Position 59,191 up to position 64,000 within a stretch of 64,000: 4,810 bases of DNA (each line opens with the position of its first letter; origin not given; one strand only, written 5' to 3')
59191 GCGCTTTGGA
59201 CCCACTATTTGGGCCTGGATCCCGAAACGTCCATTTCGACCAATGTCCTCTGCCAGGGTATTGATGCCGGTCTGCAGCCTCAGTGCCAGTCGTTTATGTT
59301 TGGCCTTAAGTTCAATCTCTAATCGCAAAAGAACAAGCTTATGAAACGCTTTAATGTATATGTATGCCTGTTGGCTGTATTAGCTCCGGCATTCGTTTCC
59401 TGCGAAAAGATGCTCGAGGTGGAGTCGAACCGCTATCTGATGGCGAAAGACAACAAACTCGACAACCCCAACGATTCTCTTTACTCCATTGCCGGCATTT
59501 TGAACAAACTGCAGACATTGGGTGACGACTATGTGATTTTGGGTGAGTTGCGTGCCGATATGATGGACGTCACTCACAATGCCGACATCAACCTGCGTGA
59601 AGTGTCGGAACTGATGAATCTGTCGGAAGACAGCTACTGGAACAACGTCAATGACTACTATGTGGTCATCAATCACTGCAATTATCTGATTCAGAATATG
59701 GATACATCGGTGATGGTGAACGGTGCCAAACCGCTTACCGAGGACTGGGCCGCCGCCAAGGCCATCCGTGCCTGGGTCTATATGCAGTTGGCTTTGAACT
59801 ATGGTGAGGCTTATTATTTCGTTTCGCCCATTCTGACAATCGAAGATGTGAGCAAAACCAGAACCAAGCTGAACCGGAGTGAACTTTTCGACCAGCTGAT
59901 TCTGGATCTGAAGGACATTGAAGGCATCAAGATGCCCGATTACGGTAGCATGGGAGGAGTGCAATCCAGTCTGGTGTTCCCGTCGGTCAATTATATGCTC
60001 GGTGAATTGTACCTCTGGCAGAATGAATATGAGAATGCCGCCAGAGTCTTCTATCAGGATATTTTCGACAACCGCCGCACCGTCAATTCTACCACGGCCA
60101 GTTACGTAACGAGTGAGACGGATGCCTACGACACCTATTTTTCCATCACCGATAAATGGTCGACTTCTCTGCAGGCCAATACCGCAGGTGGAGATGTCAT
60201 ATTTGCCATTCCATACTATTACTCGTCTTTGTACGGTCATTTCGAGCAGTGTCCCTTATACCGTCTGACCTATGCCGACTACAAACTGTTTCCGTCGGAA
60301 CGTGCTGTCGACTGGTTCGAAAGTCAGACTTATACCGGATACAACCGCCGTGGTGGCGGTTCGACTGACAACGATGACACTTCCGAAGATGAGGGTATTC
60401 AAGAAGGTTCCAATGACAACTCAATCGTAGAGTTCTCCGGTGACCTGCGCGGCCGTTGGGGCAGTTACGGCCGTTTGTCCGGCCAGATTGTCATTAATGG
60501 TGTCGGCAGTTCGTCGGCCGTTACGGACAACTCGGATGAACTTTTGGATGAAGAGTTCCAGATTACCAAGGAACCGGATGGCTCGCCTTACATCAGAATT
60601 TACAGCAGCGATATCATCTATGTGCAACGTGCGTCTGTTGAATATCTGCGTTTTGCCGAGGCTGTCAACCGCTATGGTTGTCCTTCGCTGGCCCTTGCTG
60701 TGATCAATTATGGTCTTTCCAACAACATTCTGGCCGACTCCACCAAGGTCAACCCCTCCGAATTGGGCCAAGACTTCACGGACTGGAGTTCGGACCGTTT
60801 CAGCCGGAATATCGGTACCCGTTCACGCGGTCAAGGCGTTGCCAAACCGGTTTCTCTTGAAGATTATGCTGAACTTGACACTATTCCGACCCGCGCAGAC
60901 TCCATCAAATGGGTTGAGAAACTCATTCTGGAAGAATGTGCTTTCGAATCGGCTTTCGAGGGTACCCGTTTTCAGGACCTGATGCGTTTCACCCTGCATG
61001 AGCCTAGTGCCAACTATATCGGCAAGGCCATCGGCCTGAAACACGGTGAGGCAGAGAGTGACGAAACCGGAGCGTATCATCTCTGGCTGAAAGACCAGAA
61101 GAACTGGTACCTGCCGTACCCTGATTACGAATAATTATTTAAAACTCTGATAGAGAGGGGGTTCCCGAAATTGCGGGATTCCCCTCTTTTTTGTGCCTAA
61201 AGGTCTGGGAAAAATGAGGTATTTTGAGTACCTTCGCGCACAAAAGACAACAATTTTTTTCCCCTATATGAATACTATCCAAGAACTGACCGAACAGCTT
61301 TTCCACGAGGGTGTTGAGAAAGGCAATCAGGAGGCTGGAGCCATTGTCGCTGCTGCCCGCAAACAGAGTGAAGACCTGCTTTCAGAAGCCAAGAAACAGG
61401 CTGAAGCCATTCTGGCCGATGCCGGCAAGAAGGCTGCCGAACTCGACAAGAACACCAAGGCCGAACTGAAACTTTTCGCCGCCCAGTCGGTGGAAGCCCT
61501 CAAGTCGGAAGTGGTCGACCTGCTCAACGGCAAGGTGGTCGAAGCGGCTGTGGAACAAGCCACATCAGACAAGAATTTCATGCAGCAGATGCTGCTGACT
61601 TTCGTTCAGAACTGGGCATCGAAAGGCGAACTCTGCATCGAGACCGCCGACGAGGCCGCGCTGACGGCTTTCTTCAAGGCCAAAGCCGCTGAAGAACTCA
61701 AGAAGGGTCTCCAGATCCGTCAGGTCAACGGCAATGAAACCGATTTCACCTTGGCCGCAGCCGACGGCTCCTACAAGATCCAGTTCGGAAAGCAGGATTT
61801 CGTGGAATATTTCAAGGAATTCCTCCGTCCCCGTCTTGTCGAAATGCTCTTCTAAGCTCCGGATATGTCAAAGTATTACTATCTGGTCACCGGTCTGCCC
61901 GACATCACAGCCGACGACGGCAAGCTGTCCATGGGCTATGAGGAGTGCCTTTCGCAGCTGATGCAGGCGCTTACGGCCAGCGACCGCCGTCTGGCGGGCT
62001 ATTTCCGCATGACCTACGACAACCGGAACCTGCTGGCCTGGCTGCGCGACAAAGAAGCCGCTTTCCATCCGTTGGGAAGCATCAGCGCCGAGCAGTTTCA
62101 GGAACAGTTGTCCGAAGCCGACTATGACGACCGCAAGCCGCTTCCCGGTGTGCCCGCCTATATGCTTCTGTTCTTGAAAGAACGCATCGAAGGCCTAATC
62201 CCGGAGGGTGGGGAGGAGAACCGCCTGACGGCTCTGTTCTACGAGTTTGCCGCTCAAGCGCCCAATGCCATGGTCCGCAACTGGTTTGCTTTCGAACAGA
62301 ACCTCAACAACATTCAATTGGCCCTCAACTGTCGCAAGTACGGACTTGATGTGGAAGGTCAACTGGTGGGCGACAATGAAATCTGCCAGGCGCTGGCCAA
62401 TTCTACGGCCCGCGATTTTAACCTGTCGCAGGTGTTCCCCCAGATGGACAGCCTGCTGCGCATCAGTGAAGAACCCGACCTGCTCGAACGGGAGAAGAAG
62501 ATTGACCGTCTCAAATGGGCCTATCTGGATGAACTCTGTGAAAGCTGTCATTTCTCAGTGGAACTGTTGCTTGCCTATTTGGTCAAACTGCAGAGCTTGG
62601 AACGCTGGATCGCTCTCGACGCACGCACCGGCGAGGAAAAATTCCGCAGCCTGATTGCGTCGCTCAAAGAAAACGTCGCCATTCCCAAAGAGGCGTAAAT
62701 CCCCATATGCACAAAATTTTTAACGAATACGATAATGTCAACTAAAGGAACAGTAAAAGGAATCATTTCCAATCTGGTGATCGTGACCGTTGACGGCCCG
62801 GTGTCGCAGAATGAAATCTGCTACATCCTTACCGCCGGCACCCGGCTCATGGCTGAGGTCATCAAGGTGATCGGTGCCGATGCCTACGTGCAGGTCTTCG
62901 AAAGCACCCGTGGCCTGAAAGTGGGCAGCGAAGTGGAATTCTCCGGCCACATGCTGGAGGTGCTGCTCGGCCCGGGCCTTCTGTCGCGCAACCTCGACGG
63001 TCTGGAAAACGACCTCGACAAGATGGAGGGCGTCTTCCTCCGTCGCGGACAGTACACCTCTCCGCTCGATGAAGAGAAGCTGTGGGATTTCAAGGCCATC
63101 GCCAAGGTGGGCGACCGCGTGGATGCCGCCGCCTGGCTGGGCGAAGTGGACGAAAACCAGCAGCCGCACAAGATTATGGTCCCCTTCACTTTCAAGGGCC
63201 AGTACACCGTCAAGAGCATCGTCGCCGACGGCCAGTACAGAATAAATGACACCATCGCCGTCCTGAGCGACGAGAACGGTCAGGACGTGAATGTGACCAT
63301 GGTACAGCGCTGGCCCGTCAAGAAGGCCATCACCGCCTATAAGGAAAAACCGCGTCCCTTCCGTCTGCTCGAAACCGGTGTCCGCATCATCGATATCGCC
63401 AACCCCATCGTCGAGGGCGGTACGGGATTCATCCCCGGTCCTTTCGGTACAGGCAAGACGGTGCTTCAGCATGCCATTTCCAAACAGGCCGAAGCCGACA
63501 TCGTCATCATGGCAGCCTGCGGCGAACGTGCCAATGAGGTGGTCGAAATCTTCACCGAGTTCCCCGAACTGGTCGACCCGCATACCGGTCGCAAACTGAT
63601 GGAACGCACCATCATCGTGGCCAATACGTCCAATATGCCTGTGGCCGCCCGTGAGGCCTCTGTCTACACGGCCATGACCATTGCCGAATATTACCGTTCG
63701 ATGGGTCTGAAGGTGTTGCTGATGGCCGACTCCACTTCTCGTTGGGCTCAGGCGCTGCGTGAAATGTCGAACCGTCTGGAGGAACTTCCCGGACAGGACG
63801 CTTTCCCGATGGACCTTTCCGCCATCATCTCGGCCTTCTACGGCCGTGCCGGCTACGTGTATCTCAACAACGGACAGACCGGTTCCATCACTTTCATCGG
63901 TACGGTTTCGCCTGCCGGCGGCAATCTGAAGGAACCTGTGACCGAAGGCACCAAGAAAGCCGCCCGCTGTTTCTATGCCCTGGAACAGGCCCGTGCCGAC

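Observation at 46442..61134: Enzyme-free, regulator-free tandem SusCD locus built around fasciclin lipoproteins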

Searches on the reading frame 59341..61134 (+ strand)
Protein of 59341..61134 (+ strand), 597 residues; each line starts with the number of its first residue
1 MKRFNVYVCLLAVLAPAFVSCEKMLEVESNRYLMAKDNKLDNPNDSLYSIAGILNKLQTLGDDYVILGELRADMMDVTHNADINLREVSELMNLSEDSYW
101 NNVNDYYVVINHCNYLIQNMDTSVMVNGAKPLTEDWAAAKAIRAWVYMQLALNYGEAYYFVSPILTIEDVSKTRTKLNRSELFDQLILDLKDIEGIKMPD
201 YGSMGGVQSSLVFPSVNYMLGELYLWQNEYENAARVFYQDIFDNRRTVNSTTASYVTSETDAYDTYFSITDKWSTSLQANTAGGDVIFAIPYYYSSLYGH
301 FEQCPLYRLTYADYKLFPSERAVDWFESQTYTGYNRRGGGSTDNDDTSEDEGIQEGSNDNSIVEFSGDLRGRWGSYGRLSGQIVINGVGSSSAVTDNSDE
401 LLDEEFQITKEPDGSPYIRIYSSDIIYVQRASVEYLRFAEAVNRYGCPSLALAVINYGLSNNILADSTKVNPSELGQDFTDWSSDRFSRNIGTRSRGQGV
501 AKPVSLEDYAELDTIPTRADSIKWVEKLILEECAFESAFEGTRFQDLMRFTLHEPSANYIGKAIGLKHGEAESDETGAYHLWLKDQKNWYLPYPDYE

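Call 3: search_protein_families(library=pfam, proteins=[window:59341-61134:+], max_evalue=0.01)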
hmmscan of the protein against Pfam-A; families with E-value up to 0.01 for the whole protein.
window:59341-61134:+ (597 aa): 2 families
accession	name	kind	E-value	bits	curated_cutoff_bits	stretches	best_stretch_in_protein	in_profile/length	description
PF07980.17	SusD_RagB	-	3.5e-06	27.3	23.1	1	525-597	209-284/297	SusD family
PF14322.12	SusD-like_3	-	3.1e-05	24.7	27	1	84-192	58-160/191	Starch-binding associating with outer membrane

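Call 8: search_protein_families(library=ncbifam, proteins=[window:59341-61134:+], max_evalue=0.01)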
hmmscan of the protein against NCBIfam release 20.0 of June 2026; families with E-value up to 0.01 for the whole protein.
window:59341-61134:+ (597 aa): 0 families

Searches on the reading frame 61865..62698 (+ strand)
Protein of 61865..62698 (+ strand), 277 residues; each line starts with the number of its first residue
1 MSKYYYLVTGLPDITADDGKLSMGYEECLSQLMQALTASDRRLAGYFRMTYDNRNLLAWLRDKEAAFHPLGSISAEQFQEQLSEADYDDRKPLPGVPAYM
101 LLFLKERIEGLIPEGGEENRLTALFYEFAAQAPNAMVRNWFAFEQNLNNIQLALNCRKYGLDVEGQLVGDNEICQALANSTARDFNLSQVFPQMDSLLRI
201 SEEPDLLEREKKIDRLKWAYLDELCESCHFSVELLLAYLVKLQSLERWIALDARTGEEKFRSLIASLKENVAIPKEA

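Call 4: search_protein_families(library=pfam, proteins=[window:61865-62698:+], max_evalue=0.01)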
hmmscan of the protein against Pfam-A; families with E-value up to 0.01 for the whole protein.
window:61865-62698:+ (277 aa): 2 families
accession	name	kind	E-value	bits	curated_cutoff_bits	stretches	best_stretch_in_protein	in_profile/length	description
PF10962.13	DUF2764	-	7.9e-70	236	24.1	1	1-270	1-270/271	Protein of unknown function (DUF2764)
PF01992.21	vATP-synt_AC39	-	1.6e-06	28.1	29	1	125-241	181-312/339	ATP synthase (C/AC39) subunit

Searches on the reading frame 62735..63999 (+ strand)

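Call 4: search_protein_families(library=pfam, proteins=[window:62735-63999:+], max_evalue=0.01)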
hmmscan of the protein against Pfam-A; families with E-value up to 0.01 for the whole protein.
window:62735-63999:+ (421 aa): 3 families
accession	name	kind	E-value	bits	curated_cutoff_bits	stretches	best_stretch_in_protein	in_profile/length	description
PF00006.31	ATP-synt_ab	-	1.3e-59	201.8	29.5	1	215-419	1-196/213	ATP synthase alpha/beta family, nucleotide-binding domain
PF16886.11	ATP-synt_ab_Xtn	-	6e-28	96.9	25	1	109-196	2-88/88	ATPsynthase alpha/beta subunit barrel-sandwich domain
PF02874.29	ATP-synt_ab_N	-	1.5e-07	32.3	20.9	1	10-71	4-69/69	ATP synthase alpha/beta family, beta-barrel domain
